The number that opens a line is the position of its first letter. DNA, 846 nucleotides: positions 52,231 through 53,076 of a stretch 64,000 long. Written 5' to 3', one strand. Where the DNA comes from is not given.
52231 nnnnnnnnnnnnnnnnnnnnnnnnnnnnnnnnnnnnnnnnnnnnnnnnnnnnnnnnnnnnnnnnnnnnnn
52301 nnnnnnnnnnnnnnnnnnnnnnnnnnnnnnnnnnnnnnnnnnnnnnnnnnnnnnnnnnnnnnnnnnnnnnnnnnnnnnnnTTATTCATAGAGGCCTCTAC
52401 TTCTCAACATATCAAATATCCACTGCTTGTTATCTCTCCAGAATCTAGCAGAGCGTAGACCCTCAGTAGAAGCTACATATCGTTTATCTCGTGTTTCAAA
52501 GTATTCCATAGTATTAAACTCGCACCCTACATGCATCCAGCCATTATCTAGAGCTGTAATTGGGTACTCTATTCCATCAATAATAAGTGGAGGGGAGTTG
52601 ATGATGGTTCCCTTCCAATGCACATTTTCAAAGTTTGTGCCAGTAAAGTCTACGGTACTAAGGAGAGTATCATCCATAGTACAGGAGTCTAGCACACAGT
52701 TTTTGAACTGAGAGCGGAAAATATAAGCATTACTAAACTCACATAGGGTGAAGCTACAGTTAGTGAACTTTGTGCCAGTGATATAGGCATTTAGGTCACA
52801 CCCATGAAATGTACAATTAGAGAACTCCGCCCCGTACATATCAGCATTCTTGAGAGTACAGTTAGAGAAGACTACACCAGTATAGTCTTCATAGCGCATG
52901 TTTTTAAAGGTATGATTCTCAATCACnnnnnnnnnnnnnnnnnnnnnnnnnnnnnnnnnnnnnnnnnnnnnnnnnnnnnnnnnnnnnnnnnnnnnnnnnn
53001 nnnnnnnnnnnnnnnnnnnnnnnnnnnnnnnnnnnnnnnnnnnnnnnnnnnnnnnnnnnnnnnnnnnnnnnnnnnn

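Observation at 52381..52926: Pentapeptide-repeat protein (candidate DNA mimic or gyrase-protecting or anti-restriction factor)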

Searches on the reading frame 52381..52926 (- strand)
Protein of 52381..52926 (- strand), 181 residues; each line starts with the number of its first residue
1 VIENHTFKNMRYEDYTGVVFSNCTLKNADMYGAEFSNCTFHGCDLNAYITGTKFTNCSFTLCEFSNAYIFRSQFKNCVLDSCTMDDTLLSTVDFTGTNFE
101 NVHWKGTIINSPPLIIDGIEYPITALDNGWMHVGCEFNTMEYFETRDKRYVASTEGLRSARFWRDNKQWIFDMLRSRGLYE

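Call 3: search_protein_families(library=pfam, proteins=[window:52381-52926:-], max_evalue=1)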
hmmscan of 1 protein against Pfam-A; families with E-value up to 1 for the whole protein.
window:52381-52926:- (181 aa): 6 families
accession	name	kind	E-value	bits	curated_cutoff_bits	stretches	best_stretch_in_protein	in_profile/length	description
PF13599.13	Pentapeptide_4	-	4e-14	52.9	38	2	50-107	4-61/78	Pentapeptide repeat region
PF00805.28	Pentapeptide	-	4.6e-14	52.1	20.2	3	16-46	4-34/40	Pentapeptide repeats (8 copies)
PF13576.12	Pentapeptide_3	-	1.4e-11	44.9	27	3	15-46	12-45/48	Pentapeptide repeats (9 copies)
PF23894.2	LD_SV2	-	8.9e-06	26.4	29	2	52-103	40-91/92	SV2A/B/C luminal domain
PF13229.12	Beta_helix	-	0.00027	21.1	25.9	1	2-98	13-124/158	Right handed beta helix region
PF05264.16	CfAFP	-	0.016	15.7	25.9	1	18-113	14-108/137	Choristoneura fumiferana antifreeze protein (CfAFP)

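Call 4: search_protein_families(library=phrogs, proteins=[window:52381-52926:-], max_evalue=1)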
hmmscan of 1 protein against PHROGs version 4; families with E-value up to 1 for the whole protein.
window:52381-52926:- (181 aa): 12 families
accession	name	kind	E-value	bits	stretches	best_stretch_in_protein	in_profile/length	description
phrog_12514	-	unknown function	4.9e-09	37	2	15-47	196-228/287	-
phrog_29257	-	unknown function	1.2e-08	35.8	2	8-47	124-163/358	-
phrog_923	-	unknown function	6.7e-08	31.7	1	10-105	814-906/990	-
phrog_15350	-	unknown function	2e-07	31.2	1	16-106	83-168/494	-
phrog_24530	-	unknown function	7.1e-07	29.5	2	48-103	71-126/365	-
phrog_26297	-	unknown function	1.3e-06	29.8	2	72-105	19-52/93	-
phrog_31567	-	unknown function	3.4e-05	24.8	1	74-175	35-138/151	-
phrog_30240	-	unknown function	0.0082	16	1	18-110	88-186/438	-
phrog_37032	-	unknown function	0.022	15.7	1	104-164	20-80/110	-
phrog_31265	-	unknown function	0.036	14.9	1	10-101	56-148/264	-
phrog_7653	-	unknown function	0.095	12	1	18-115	201-299/782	-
phrog_7713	-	unknown function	0.32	11.8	1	22-47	29-55/103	-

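Call 5: search_protein_families(library=ncbifam, proteins=[window:52381-52926:-], max_evalue=1)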
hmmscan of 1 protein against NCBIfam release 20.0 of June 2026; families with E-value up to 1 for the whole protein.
window:52381-52926:- (181 aa): 18 families
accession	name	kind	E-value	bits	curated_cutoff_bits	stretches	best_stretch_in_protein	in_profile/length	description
NF051894.1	anti_phage_HalA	equivalog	3e-09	36.5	250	1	10-90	48-125/338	anti-phage Hailong system effector protein HalA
NF000139.2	penta_rpt_QnrD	exception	4.9e-06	26.7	425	1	17-102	22-104/214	QnrD family quinolone resistance pentapeptide repeat protein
NF047416.1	penta_HetL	equivalog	7.9e-06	25.5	260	1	19-103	14-99/218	heterocyst differentiation pentapeptide repeat protein HetL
NF011904.1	PRK15377.1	subfamily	1.7e-05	23.4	500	1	18-117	14-111/606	type III secretion system effector HECT-type E3 ubiquitin transferase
NF033086.2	penta_rpt_Qnr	equivalog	2e-05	24.4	240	1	9-82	11-91/211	Qnr family pentapeptide repeat protein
NF038182.1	penta_rpt_SmQnr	exception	0.00026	20.9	460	1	9-85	121-198/215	SmQnr family pentapeptide repeat protein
NF011744.0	PRK15197.1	equivalog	0.00029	20.1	274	1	14-102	180-270/291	SPI-2 type III secretion system effector PipB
NF000349.1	mfpA_AE000516.2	equivalog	0.00034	20.5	360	2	14-97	8-92/183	pentapeptide repeat protein MfpA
NF000421.1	penta_rpt_QnrVC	exception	0.00045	20.2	460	1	19-99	7-99/218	QnrVC family quinolone resistance pentapeptide repeat protein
NF033375.2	penta_rpt_QnrE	exception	0.0014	18.7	480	2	7-82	118-194/214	QnrE family quinolone resistance pentapeptide repeat protein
NF000071.4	penta_rpt_QnrA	exception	0.0048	16.7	450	2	15-83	28-98/218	QnrA family quinolone resistance pentapeptide repeat protein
NF000420.1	penta_rpt_QnrB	exception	0.0068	16.4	460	1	30-80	15-72/214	QnrB family quinolone resistance pentapeptide repeat protein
NF000056.3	penta_rpt_QnrS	exception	0.0078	15.9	460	1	5-85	6-100/218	QnrS family quinolone resistance pentapeptide repeat protein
NF052603.1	penta_Alr5209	equivalog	0.0082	16.3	125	1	14-100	14-96/113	Alr5209 family pentapeptide repeat protein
NF011743.0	PRK15196.1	equivalog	0.011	14.6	354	1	20-87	259-327/350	type III secretion system effector PipB2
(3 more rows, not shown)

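Call 7: search_dna_similar(query=window:52381-52926:-, collection=phages, mode=protein, max_rows=40)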
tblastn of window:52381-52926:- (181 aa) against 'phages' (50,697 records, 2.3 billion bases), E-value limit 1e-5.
Records with a match: 5; places in all: 5; records where one place covers at least 80% of the query: 5.
Best place of each record, by identity: <60% 5.
By first word of the organism name: Caulobacter 3; Caudoviricetes 1; Bacteriophage 1.
By host as written in the record: - 2; Caulobacter vibrioides CB15 2; Caulobacter vibrioides 1.
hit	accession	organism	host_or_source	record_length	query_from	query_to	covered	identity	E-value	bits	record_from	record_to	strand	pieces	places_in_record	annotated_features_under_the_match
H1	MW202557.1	Caudoviricetes sp.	Manatee Spring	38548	4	175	95%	25.3%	1e-12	71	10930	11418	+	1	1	pentapeptide repeats containing protein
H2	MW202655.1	Bacteriophage sp.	Manatee Spring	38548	4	175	95%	25.3%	1e-12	71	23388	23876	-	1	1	pentapeptide repeats containing protein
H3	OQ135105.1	Caulobacter phage BL94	Caulobacter vibrioides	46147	4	176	96%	22.2%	2e-8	59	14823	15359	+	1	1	BL94_gp020: pentapeptide repeat family protein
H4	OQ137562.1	Caulobacter phage RapA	Caulobacter vibrioides CB15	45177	9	176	93%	22.4%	9e-10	62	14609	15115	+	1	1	RapA_gp021: pentapeptide repeat family protein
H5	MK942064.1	Caulobacter phage Jess A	Caulobacter vibrioides CB15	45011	9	176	93%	21.8%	2e-8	59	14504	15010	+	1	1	pentapeptide repeat protein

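Call 8: find_homologous_proteins(query=window:52381-52926:-)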
Query window:52381-52926:- (181 aa): 40 proteins with E <= 0.001 among 43 candidates.
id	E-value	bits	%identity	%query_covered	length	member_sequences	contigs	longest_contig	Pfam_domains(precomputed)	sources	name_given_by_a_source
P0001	4.0e-122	423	99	100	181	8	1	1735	PF13576.13,PF13599.14,PF00805.29,PF23894.3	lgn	-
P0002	2.6e-86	306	72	100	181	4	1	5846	PF13576.13,PF13599.14,PF00805.29,PF23894.3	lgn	-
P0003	7.0e-72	259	63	98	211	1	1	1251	PF13576.13,PF13599.14,PF00805.29,PF23894.3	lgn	-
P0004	2.0e-70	255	60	100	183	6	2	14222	PF13576.13,PF13599.14,PF00805.29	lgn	-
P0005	1.8e-69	251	60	98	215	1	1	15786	PF13576.13,PF13599.14,PF00805.29,PF23894.3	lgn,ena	-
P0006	1.3e-66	242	65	90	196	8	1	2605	PF13576.13,PF13599.14,PF00805.29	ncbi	-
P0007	5.4e-65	237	59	95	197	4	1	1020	PF13576.13,PF13599.14,PF00805.29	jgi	-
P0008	1.9e-64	235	57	96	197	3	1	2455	PF13576.13,PF13599.14,PF00805.29,PF23894.3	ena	-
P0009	3.6e-64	234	57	96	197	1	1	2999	PF13576.13,PF13599.14,PF00805.29,PF23894.3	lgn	-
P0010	5.4e-64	234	58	99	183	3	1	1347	PF13576.13,PF13599.14,PF00805.29,PF23894.3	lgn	-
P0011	6.7e-64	233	59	92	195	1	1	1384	PF13576.13,PF13599.14,PF00805.29,PF23894.3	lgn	-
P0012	8.0e-64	233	56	98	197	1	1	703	PF13576.13,PF13599.14,PF00805.29,PF23894.3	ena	-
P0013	8.6e-64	233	56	96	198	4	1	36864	PF13576.13,PF13599.14,PF00805.29,PF23894.3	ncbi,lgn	-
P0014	1.0e-63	233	56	98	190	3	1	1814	PF13576.13,PF13599.14,PF00805.29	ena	-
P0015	2.0e-63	232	54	100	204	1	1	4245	PF13576.13,PF13599.14,PF00805.29,PF23894.3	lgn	-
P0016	2.2e-63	232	59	94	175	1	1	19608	PF13576.13,PF13599.14,PF00805.29,PF23894.3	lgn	-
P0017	2.4e-63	231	55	99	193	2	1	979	PF13576.13,PF13599.14,PF00805.29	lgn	-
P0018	4.9e-63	230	59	96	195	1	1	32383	PF13576.13,PF13599.14,PF00805.29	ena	-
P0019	5.2e-63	230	57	99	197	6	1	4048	PF13576.13,PF13599.14,PF00805.29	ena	-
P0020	6.3e-63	230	55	97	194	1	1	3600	PF13576.13,PF13599.14,PF00805.29,PF23894.3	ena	-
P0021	2.4e-62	228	54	100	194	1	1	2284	PF13576.13,PF13599.14,PF00805.29,PF23894.3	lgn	-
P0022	3.7e-62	228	58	98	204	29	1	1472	PF13576.13,PF13599.14,PF00805.29,PF23894.3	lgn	-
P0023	1.5e-61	226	52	100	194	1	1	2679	PF13576.13,PF13599.14,PF00805.29,PF23894.3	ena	-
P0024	2.3e-61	225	55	96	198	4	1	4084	PF13576.13,PF13599.14,PF00805.29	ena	-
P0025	2.7e-61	225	55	97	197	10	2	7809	PF13576.13,PF13599.14,PF00805.29,PF23894.3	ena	-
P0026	6.4e-60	220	53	96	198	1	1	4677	PF13576.13,PF13599.14,PF00805.29,PF23894.3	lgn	-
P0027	8.4e-60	220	55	94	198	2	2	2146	PF13576.13,PF13599.14,PF00805.29,PF23894.3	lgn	-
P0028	1.0e-59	220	51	100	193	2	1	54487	PF13576.13,PF13599.14,PF00805.29,PF23894.3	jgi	jgi:hypothetical protein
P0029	2.2e-59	219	56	95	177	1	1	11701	PF13576.13,PF13599.14,PF00805.29,PF23894.3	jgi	-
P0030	8.5e-59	217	54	96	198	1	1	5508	PF13576.13,PF13599.14,PF00805.29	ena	-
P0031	1.0e-58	216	52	99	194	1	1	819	PF13576.13,PF13599.14,PF00805.29,PF23894.3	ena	-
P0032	1.4e-57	213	52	94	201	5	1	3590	PF13576.13,PF13599.14,PF00805.29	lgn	-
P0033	1.9e-57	212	55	96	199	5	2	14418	PF13576.13,PF13599.14,PF00805.29,PF23894.3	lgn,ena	-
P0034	5.5e-57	211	54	96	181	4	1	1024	PF13576.13,PF13599.14,PF00805.29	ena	-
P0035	8.2e-56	207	55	92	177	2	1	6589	PF13576.13,PF13599.14,PF00805.29,PF23894.3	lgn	-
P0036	1.8e-55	206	52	98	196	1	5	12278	PF13576.13,PF13599.14,PF00805.29,PF23894.3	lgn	-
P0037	2.4e-55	205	50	99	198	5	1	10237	PF13576.13,PF13599.14,PF00805.29,PF23894.3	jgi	-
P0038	4.5e-53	198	51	94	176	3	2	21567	PF13576.13,PF13599.14,PF00805.29,PF23894.3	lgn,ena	-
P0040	1.9e-32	131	60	54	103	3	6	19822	-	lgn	-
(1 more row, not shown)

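Call 13: search_solved_structures(query=A1, max_evalue=1)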
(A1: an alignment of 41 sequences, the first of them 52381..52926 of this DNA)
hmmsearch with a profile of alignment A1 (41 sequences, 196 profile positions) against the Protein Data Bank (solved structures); distinct sequences matched with E-value up to 1: 55.
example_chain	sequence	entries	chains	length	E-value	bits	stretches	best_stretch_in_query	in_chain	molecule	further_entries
6zt4_A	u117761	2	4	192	7e-18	68.3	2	7-114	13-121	Pentapeptide repeat protein MfpA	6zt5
6fls_A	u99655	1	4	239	1.7e-16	63.8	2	23-111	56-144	Pentapeptide repeat family protein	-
4yc5_A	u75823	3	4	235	4.1e-16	62.5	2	7-124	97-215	beta1 | beta1 protein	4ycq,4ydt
4yfo_A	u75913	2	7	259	8.3e-16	61.6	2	13-123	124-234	beta1_ex1 | 6beta1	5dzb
2xtx_A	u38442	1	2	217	9.4e-15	58.1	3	17-77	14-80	QNRB1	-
3pss_A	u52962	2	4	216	1.1e-14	57.9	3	9-107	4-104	Qnr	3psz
4yei_A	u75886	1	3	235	1.2e-14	57.8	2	15-124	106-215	beta1mut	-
2xtw_A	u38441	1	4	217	1.4e-14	57.5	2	17-77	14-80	QNRB1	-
2xty_A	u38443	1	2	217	2e-14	57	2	17-77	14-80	QNRB1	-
5dra_A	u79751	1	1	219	3.3e-14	56.3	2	7-122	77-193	3beta1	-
2xt4_A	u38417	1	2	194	6.1e-14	55.5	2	5-104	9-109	MCBG-LIKE PROTEIN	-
5dns_A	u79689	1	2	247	2.6e-13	53.4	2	11-102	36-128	t1428 beta1 loop design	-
5dqa_A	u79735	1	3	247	2.8e-13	53.3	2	23-113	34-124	t3284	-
2xt2_A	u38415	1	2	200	3.8e-13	52.9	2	6-76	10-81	MCBG-LIKE PROTEIN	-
5dn0_A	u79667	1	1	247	4.5e-13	52.6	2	25-113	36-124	beta1 t1555 loop variant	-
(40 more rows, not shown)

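Call 19: find_encoding_contigs(protein=P0028, flank=6000, max_places=3)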
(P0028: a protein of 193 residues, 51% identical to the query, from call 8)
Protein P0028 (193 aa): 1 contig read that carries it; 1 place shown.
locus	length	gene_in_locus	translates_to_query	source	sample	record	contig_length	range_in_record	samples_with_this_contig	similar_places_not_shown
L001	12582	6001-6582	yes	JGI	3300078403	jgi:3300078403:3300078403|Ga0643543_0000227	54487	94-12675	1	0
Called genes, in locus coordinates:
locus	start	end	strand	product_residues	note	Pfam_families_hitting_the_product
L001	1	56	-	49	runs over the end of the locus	?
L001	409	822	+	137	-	-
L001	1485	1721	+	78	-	-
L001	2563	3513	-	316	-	PF07750:GcrA (faint), PF13384:HTH_23 (faint), PF13565:HTH_32 (faint), PF13837:Myb_DNA-bind_4 (faint), PF13921:Myb_DNA-bind_6 (faint), PF13936:HTH_38 (faint), PF12840:HTH_20 (faint), PF00249:Myb_DNA-binding (weak), +2 more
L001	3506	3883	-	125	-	-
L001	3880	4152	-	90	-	-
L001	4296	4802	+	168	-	-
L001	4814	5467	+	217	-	-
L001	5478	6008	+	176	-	-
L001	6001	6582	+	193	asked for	PF00805:Pentapeptide (faint), PF23894:LD_SV2 (weak), PF13576:Pentapeptide_3 (weak), PF13599:Pentapeptide_4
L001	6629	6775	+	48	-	-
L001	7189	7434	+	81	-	-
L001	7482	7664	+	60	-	-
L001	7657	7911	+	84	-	-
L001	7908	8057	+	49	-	-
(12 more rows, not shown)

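Call 20: find_encoding_contigs(protein=P0013, flank=6000, max_places=3)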
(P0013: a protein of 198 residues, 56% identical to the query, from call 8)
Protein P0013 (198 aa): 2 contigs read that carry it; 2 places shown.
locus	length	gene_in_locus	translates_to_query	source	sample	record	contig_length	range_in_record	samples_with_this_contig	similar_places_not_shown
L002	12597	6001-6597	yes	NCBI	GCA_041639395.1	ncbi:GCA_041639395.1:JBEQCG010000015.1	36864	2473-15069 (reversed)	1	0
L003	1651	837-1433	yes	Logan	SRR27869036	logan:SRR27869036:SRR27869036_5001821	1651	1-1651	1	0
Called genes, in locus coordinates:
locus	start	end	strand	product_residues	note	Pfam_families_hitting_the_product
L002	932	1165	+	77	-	-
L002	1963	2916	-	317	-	PF07750:GcrA (faint), PF13384:HTH_23 (faint), PF13565:HTH_32 (faint), PF13921:Myb_DNA-bind_6 (faint), PF13936:HTH_38 (faint), PF24625:DUF7626 (faint), PF12840:HTH_20 (faint), PF00249:Myb_DNA-binding (weak), +3 more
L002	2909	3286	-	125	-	-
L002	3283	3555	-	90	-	-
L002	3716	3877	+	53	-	-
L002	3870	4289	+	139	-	PF01981:PTH2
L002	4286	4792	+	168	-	-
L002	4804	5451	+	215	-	-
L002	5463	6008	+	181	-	-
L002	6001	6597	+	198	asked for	PF13599:Pentapeptide_4 (weak), PF23894:LD_SV2 (faint), PF00805:Pentapeptide (weak), PF13576:Pentapeptide_3 (weak), PF13599:Pentapeptide_4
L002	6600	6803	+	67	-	-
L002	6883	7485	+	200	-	-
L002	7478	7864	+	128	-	-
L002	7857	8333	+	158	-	-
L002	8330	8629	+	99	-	-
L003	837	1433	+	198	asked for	PF13599:Pentapeptide_4 (weak), PF23894:LD_SV2 (faint), PF00805:Pentapeptide (weak), PF13576:Pentapeptide_3 (weak), PF13599:Pentapeptide_4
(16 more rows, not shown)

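Call 23: find_encoding_contigs(protein=P0002, flank=6000, max_places=2)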
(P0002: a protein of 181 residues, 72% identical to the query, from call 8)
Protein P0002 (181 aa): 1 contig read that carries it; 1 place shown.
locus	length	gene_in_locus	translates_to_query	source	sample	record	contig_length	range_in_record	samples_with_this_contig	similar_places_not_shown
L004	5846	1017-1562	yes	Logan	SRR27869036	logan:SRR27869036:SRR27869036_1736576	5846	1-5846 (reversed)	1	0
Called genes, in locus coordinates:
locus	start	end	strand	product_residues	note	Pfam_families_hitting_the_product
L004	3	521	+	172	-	?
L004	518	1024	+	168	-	-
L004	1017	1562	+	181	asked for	PF23894:LD_SV2 (faint), PF00805:Pentapeptide (weak), PF13576:Pentapeptide_3 (faint), PF13599:Pentapeptide_4 (weak)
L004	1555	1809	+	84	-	-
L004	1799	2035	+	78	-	-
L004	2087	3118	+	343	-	PF01467:CTP_transf_like, PF00293:NUDIX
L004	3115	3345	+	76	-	-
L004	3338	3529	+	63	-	-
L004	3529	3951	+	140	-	-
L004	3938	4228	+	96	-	-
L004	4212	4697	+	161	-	-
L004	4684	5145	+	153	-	PF15891:Nuc_deoxyri_tr2, PF05014:Nuc_deoxyrib_tr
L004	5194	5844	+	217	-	?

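Call 24: find_encoding_contigs(protein=P0040, flank=6000, max_places=3)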
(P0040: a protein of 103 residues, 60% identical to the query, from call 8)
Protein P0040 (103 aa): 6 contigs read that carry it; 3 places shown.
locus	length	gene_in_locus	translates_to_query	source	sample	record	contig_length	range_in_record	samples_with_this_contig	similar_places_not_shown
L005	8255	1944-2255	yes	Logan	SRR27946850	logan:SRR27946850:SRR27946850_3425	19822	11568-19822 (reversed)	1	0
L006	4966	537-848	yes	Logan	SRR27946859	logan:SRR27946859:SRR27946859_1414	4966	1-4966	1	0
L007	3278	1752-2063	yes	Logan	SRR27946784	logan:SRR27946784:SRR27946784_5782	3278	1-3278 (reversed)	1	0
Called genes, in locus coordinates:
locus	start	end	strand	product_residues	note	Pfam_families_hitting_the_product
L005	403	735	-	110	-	PF00249:Myb_DNA-binding (faint), PF13384:HTH_23 (faint), PF13936:HTH_38 (faint), PF24625:DUF7626 (faint)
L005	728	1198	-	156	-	-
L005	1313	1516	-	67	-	-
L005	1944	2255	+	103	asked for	-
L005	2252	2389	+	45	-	-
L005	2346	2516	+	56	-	-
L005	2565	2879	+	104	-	-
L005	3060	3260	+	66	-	-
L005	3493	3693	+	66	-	-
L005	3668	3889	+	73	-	-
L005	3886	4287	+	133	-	PF24749:DUF7695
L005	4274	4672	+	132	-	-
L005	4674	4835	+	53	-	-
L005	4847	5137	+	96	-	-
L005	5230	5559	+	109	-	-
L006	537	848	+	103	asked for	-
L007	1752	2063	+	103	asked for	-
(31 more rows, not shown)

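Call 25: find_encoding_contigs(protein=P0004, flank=6000, max_places=2)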
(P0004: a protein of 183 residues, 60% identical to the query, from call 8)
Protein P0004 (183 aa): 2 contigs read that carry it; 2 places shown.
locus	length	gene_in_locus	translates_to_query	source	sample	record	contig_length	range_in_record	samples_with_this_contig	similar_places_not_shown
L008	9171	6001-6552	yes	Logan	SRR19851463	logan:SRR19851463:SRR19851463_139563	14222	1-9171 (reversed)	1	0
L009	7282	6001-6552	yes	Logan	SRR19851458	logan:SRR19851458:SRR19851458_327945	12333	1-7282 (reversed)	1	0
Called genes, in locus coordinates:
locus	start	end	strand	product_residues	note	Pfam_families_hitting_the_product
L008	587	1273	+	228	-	PF08281:Sigma70_r4_2 (faint)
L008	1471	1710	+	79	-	-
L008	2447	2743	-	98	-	PF00249:Myb_DNA-binding (faint)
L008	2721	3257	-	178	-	-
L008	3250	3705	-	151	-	-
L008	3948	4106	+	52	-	-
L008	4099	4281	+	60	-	-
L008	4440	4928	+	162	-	-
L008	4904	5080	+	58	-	-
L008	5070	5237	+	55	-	-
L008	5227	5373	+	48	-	-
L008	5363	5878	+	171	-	-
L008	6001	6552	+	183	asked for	PF00805:Pentapeptide (faint), PF13576:Pentapeptide_3 (faint), PF13599:Pentapeptide_4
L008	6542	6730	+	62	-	-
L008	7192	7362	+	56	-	-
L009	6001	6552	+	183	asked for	PF00805:Pentapeptide (faint), PF13576:Pentapeptide_3 (faint), PF13599:Pentapeptide_4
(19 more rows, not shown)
